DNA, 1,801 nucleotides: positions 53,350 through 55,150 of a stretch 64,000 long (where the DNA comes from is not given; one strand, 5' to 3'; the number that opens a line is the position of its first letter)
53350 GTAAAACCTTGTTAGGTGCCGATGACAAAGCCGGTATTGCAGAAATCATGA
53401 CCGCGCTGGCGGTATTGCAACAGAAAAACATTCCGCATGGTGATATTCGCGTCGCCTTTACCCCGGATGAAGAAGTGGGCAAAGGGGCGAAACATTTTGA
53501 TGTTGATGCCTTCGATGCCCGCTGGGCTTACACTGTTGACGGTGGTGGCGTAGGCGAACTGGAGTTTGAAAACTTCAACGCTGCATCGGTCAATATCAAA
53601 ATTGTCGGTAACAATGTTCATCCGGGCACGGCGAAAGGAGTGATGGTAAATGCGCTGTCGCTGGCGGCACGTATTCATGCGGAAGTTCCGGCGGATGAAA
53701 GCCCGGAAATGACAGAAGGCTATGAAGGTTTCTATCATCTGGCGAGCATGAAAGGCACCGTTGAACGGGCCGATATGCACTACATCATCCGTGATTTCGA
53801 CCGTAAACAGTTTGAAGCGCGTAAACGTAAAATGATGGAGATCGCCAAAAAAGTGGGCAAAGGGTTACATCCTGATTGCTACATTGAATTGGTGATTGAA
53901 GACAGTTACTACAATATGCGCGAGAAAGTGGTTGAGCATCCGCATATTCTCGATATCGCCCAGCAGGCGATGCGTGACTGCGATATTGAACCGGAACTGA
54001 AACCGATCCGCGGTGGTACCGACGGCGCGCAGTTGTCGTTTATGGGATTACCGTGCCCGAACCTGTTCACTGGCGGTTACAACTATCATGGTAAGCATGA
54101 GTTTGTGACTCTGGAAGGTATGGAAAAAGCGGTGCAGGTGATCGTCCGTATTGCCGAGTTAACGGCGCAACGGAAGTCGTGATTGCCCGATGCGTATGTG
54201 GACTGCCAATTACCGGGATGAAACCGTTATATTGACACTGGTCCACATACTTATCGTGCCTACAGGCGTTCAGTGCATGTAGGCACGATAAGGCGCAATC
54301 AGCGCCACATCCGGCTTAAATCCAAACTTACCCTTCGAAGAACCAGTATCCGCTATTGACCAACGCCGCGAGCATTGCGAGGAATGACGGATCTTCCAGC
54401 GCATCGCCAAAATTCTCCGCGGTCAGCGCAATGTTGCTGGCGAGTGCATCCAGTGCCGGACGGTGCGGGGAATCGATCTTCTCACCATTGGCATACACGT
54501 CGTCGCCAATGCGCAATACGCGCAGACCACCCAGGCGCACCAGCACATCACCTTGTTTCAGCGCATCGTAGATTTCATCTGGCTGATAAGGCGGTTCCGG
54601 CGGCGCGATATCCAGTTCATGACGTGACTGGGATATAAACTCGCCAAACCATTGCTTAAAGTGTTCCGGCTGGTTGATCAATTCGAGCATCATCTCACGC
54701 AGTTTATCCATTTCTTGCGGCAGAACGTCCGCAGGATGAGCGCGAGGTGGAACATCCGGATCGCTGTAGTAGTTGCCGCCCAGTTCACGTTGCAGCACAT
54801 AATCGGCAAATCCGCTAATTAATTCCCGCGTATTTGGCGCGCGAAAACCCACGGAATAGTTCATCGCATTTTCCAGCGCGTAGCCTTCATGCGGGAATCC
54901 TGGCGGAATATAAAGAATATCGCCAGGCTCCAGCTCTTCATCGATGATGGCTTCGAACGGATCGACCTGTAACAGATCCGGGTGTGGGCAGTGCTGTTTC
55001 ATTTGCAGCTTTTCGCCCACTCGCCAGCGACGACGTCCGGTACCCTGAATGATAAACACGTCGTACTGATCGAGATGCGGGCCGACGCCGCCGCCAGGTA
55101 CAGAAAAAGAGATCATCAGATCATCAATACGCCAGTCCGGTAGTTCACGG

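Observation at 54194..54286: Nested inverted repeats between convergent pepT and roxA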

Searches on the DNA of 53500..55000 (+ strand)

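Call 6: search_rna_families(source=window, start=53500, end=55000, threshold=evalue, max_evalue=10)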
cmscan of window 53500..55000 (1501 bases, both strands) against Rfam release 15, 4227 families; matches with E-value up to 10: 2.
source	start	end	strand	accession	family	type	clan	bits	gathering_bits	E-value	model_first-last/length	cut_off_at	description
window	53697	53752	-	RF04336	Plastid-petD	Intron;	-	23.4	65.5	0.042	1-47/47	no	Plastid-petD group II-D5 intron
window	54599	54649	+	RF00948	mir-996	Gene; miRNA;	CL00095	20.1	40.3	0.43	1-70/70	no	mir-996 microRNA precursor family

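Call 7: search_dna_similar(query=window:54100-54400:+, collection=ecoli_genomes, mode=near, max_rows=30, rows=spread)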
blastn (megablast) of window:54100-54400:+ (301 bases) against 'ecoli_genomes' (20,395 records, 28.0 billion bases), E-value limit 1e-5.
Records with a match: 5426; places in all: 5429; records where one place covers at least 80% of the query: 1269.
Genomes with a match: 5424 of 5426; with a place that covers at least 80% of the query: 1268. Places per genome that has any: lowest 1, median 1, highest 2. On chromosomes: 5418 places; on plasmids: 11.
Best place of each record, by identity: >=99% 129; 95-99% 5293; 90-95% 4.
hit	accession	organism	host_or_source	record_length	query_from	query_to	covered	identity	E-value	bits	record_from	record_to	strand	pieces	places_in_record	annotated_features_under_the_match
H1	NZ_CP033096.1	Escherichia coli strain CP53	pig feces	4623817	1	301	100%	100.0%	2e-155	556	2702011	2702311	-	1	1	pepT: peptidase T | roxA: [50S ribosomal protein L16]-arginine 3-hydroxylase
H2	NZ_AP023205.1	Escherichia coli strain TUM18781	Homo sapiens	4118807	1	301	100%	98.3%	4e-147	529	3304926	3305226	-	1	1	pepT: peptidase T | roxA: [50S ribosomal protein L16]-arginine 3-hydroxylase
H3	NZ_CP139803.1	Escherichia coli strain HN257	chicken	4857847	1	301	100%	98.3%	4e-147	529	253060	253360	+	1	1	pepT: peptidase T | roxA: [50S ribosomal protein L16]-arginine 3-hydroxylase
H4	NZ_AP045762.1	Escherichia coli strain 23CRST004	Homo sapiens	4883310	1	301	100%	98.3%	4e-147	529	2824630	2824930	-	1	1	pepT: peptidase T | roxA: [50S ribosomal protein L16]-arginine 3-hydroxylase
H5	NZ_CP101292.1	Escherichia coli strain 2003-3014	Homo sapiens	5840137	1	301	100%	97.7%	8e-144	518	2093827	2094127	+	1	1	pepT: peptidase T | roxA: [50S ribosomal protein L16]-arginine 3-hydroxylase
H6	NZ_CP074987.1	Escherichia coli strain 10205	Homo sapiens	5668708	1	301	100%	97.7%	8e-144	518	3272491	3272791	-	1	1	pepT: peptidase T | roxA: [50S ribosomal protein L16]-arginine 3-hydroxylase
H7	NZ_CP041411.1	Escherichia coli strain STEC719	goat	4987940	1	301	100%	97.3%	4e-142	512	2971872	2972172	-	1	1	pepT: peptidase T | roxA: [50S ribosomal protein L16]-arginine 3-hydroxylase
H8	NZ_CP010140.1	Escherichia coli strain D3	dog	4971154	1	301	58%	98.3%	4e-37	308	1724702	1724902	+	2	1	pepT: peptidase T | roxA: [50S ribosomal protein L16]-arginine 3-hydroxylase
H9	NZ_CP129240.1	Escherichia coli strain 1344_LBHALD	Homo sapiens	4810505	1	301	58%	98.3%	4e-37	308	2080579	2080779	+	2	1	pepT: peptidase T | roxA: [50S ribosomal protein L16]-arginine 3-hydroxylase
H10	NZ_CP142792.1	Escherichia coli strain SX48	Sheep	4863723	1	301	58%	98.3%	4e-37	308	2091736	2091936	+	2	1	pepT: peptidase T | roxA: [50S ribosomal protein L16]-arginine 3-hydroxylase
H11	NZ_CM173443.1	Escherichia coli strain LAM_HS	laboratory stock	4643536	1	301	58%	98.3%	4e-37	308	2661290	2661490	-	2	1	pepT: peptidase T | roxA: [50S ribosomal protein L16]-arginine 3-hydroxylase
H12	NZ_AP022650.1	Escherichia coli strain 09-02E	Homo sapiens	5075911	1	301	58%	97.7%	4e-37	302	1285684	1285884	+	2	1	pepT: peptidase T | roxA: [50S ribosomal protein L16]-arginine 3-hydroxylase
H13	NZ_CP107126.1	Escherichia coli strain S8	human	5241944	1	301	58%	97.7%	4e-37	302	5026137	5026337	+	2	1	pepT: peptidase T | roxA: [50S ribosomal protein L16]-arginine 3-hydroxylase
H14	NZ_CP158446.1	Escherichia coli strain CFT073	Homo sapiens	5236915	1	301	58%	97.7%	4e-37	302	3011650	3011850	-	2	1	pepT: peptidase T | roxA: [50S ribosomal protein L16]-arginine 3-hydroxylase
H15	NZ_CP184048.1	Escherichia coli strain 1442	Homo sapiens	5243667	1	301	58%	97.7%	4e-37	302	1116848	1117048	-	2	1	pepT: peptidase T | roxA: [50S ribosomal protein L16]-arginine 3-hydroxylase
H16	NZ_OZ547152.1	Escherichia coli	Homo sapiens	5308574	1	301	58%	97.7%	4e-37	302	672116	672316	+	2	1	pepT: peptidase T | roxA: [50S ribosomal protein L16]-arginine 3-hydroxylase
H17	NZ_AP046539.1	Escherichia coli strain SK0189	Homo sapiens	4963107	1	301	58%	97.7%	4e-37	302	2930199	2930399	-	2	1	pepT: peptidase T | roxA: [50S ribosomal protein L16]-arginine 3-hydroxylase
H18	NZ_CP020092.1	Escherichia coli strain 13E0725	cattle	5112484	1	301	58%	97.1%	2e-35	297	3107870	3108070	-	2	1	pepT: peptidase T | roxA: [50S ribosomal protein L16]-arginine 3-hydroxylase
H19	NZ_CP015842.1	Escherichia coli O157:H7 strain FRIK2533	water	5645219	1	301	58%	97.1%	9e-34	297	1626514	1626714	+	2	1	pepT: peptidase T | roxA: [50S ribosomal protein L16]-arginine 3-hydroxylase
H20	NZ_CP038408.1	Escherichia coli O157:H7 strain 86-24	Homo sapiens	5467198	1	301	58%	97.1%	9e-34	297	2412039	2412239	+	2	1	pepT: peptidase T | roxA: [50S ribosomal protein L16]-arginine 3-hydroxylase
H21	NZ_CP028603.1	Escherichia coli strain 144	cattle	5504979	1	301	58%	97.1%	9e-34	297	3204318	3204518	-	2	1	pepT: peptidase T | roxA: [50S ribosomal protein L16]-arginine 3-hydroxylase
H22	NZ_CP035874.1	Escherichia coli strain B2C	Homo sapiens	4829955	1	301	58%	97.1%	9e-34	297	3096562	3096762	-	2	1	pepT: peptidase T | roxA: [50S ribosomal protein L16]-arginine 3-hydroxylase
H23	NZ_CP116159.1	Escherichia coli strain DETEC-P351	ICU patient rectal swab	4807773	1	301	58%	97.1%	9e-34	297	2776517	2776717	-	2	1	pepT: peptidase T | roxA: [50S ribosomal protein L16]-arginine 3-hydroxylase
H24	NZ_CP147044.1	Escherichia coli strain 20A24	municipal wastewater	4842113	1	301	58%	97.1%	9e-34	297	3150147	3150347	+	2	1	pepT: peptidase T | roxA: [50S ribosomal protein L16]-arginine 3-hydroxylase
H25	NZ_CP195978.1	Escherichia coli strain I4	Raw wastewater influent sample from the ...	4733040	1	301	58%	97.1%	9e-34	297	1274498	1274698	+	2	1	pepT: peptidase T | roxA: [50S ribosomal protein L16]-arginine 3-hydroxylase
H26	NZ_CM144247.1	Escherichia coli strain CB6886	Homo sapiens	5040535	1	301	58%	97.1%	9e-34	297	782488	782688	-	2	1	pepT: peptidase T | roxA: [50S ribosomal protein L16]-arginine 3-hydroxylase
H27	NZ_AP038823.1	Escherichia coli strain TB4328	Gallus gallus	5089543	1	301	58%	97.1%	9e-34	297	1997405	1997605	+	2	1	pepT: peptidase T | roxA: [50S ribosomal protein L16]-arginine 3-hydroxylase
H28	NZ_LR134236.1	Escherichia coli strain NCTC9008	missing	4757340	1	301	57%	97.7%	3e-33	295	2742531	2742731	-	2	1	pepT: peptidase T | roxA: [50S ribosomal protein L16]-arginine 3-hydroxylase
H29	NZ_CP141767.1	Escherichia coli strain T-HYM1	duck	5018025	1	78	26%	98.7%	7e-30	139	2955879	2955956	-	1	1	pepT: peptidase T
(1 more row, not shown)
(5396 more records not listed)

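Call 8: get_annotated_region(hit=H1, flank=300)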
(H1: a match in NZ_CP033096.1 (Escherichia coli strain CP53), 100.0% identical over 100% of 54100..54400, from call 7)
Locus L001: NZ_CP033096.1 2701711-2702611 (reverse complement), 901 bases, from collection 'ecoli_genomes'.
description: Escherichia coli strain CP53 chromosome, complete genome
organism: Escherichia coli strain CP53 (NCBI taxid 562)
replicon: chromosome; assembly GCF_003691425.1
host: -; source: pig feces; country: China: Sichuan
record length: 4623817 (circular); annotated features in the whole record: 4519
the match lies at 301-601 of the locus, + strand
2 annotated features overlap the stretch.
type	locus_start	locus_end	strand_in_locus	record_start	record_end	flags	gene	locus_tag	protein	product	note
CDS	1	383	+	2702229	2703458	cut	pepT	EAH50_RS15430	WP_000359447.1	peptidase T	-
CDS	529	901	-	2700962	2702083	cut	roxA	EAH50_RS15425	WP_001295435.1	[50S ribosomal protein L16]-arginine 3-hydroxylase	-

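Call 9: get_annotated_region(hit=H8, flank=300)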
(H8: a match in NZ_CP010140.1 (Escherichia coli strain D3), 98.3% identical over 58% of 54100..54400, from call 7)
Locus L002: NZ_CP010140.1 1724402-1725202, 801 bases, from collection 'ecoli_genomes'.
description: Escherichia coli strain D3 chromosome, complete genome
organism: Escherichia coli strain D3 (NCBI taxid 562)
replicon: chromosome; assembly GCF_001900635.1
host: dog; source: -; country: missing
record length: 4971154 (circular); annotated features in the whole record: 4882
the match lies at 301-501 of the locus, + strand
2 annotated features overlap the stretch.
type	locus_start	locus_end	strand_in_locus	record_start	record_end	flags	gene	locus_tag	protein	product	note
CDS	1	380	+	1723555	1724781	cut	pepT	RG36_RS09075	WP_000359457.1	peptidase T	-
CDS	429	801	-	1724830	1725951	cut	roxA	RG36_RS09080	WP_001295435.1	[50S ribosomal protein L16]-arginine 3-hydroxylase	-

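Call 10: get_annotated_region(hit=H14, flank=300)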
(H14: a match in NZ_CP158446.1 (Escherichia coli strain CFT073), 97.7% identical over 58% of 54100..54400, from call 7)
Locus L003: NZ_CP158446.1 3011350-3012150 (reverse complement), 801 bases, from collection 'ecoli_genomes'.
description: Escherichia coli strain CFT073 chromosome, complete genome
organism: Escherichia coli strain CFT073 (NCBI taxid 562)
replicon: chromosome; assembly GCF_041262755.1
host: Homo sapiens; source: urine; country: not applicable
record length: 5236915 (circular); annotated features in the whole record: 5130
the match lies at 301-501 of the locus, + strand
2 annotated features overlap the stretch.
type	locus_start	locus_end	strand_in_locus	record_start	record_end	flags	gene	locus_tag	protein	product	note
CDS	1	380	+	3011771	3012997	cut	pepT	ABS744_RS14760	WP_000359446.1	peptidase T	-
CDS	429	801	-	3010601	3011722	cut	roxA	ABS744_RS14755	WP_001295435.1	[50S ribosomal protein L16]-arginine 3-hydroxylase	-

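Call 11: get_annotated_region(hit=H19, flank=300)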
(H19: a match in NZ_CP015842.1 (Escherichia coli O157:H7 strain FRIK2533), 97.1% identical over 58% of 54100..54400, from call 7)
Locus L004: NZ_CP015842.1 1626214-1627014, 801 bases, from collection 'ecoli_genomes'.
description: Escherichia coli O157:H7 strain FRIK2533 chromosome, complete genome
organism: Escherichia coli O157:H7 strain FRIK2533 (NCBI taxid 83334)
replicon: chromosome; assembly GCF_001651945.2
host: -; source: water; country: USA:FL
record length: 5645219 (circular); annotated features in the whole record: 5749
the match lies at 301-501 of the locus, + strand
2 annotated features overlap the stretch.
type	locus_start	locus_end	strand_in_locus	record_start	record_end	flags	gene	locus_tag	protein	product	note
CDS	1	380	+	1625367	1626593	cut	pepT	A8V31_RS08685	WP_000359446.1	peptidase T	-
CDS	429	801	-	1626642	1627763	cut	roxA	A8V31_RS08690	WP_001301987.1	[50S ribosomal protein L16]-arginine 3-hydroxylase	-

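Call 12: get_annotated_region(hit=H29, flank=600)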
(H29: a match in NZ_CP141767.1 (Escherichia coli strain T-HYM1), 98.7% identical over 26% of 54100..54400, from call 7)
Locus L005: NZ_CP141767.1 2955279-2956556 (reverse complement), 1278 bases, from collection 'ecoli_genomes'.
description: Escherichia coli strain T-HYM1 chromosome, complete genome
organism: Escherichia coli strain T-HYM1 (NCBI taxid 562)
replicon: chromosome; assembly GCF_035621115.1
host: -; source: duck; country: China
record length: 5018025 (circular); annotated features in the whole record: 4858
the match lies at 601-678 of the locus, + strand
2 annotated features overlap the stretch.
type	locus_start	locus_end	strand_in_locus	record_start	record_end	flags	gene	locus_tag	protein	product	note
CDS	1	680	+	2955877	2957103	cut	pepT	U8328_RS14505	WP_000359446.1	peptidase T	-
CDS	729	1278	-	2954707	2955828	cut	roxA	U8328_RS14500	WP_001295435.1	[50S ribosomal protein L16]-arginine 3-hydroxylase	-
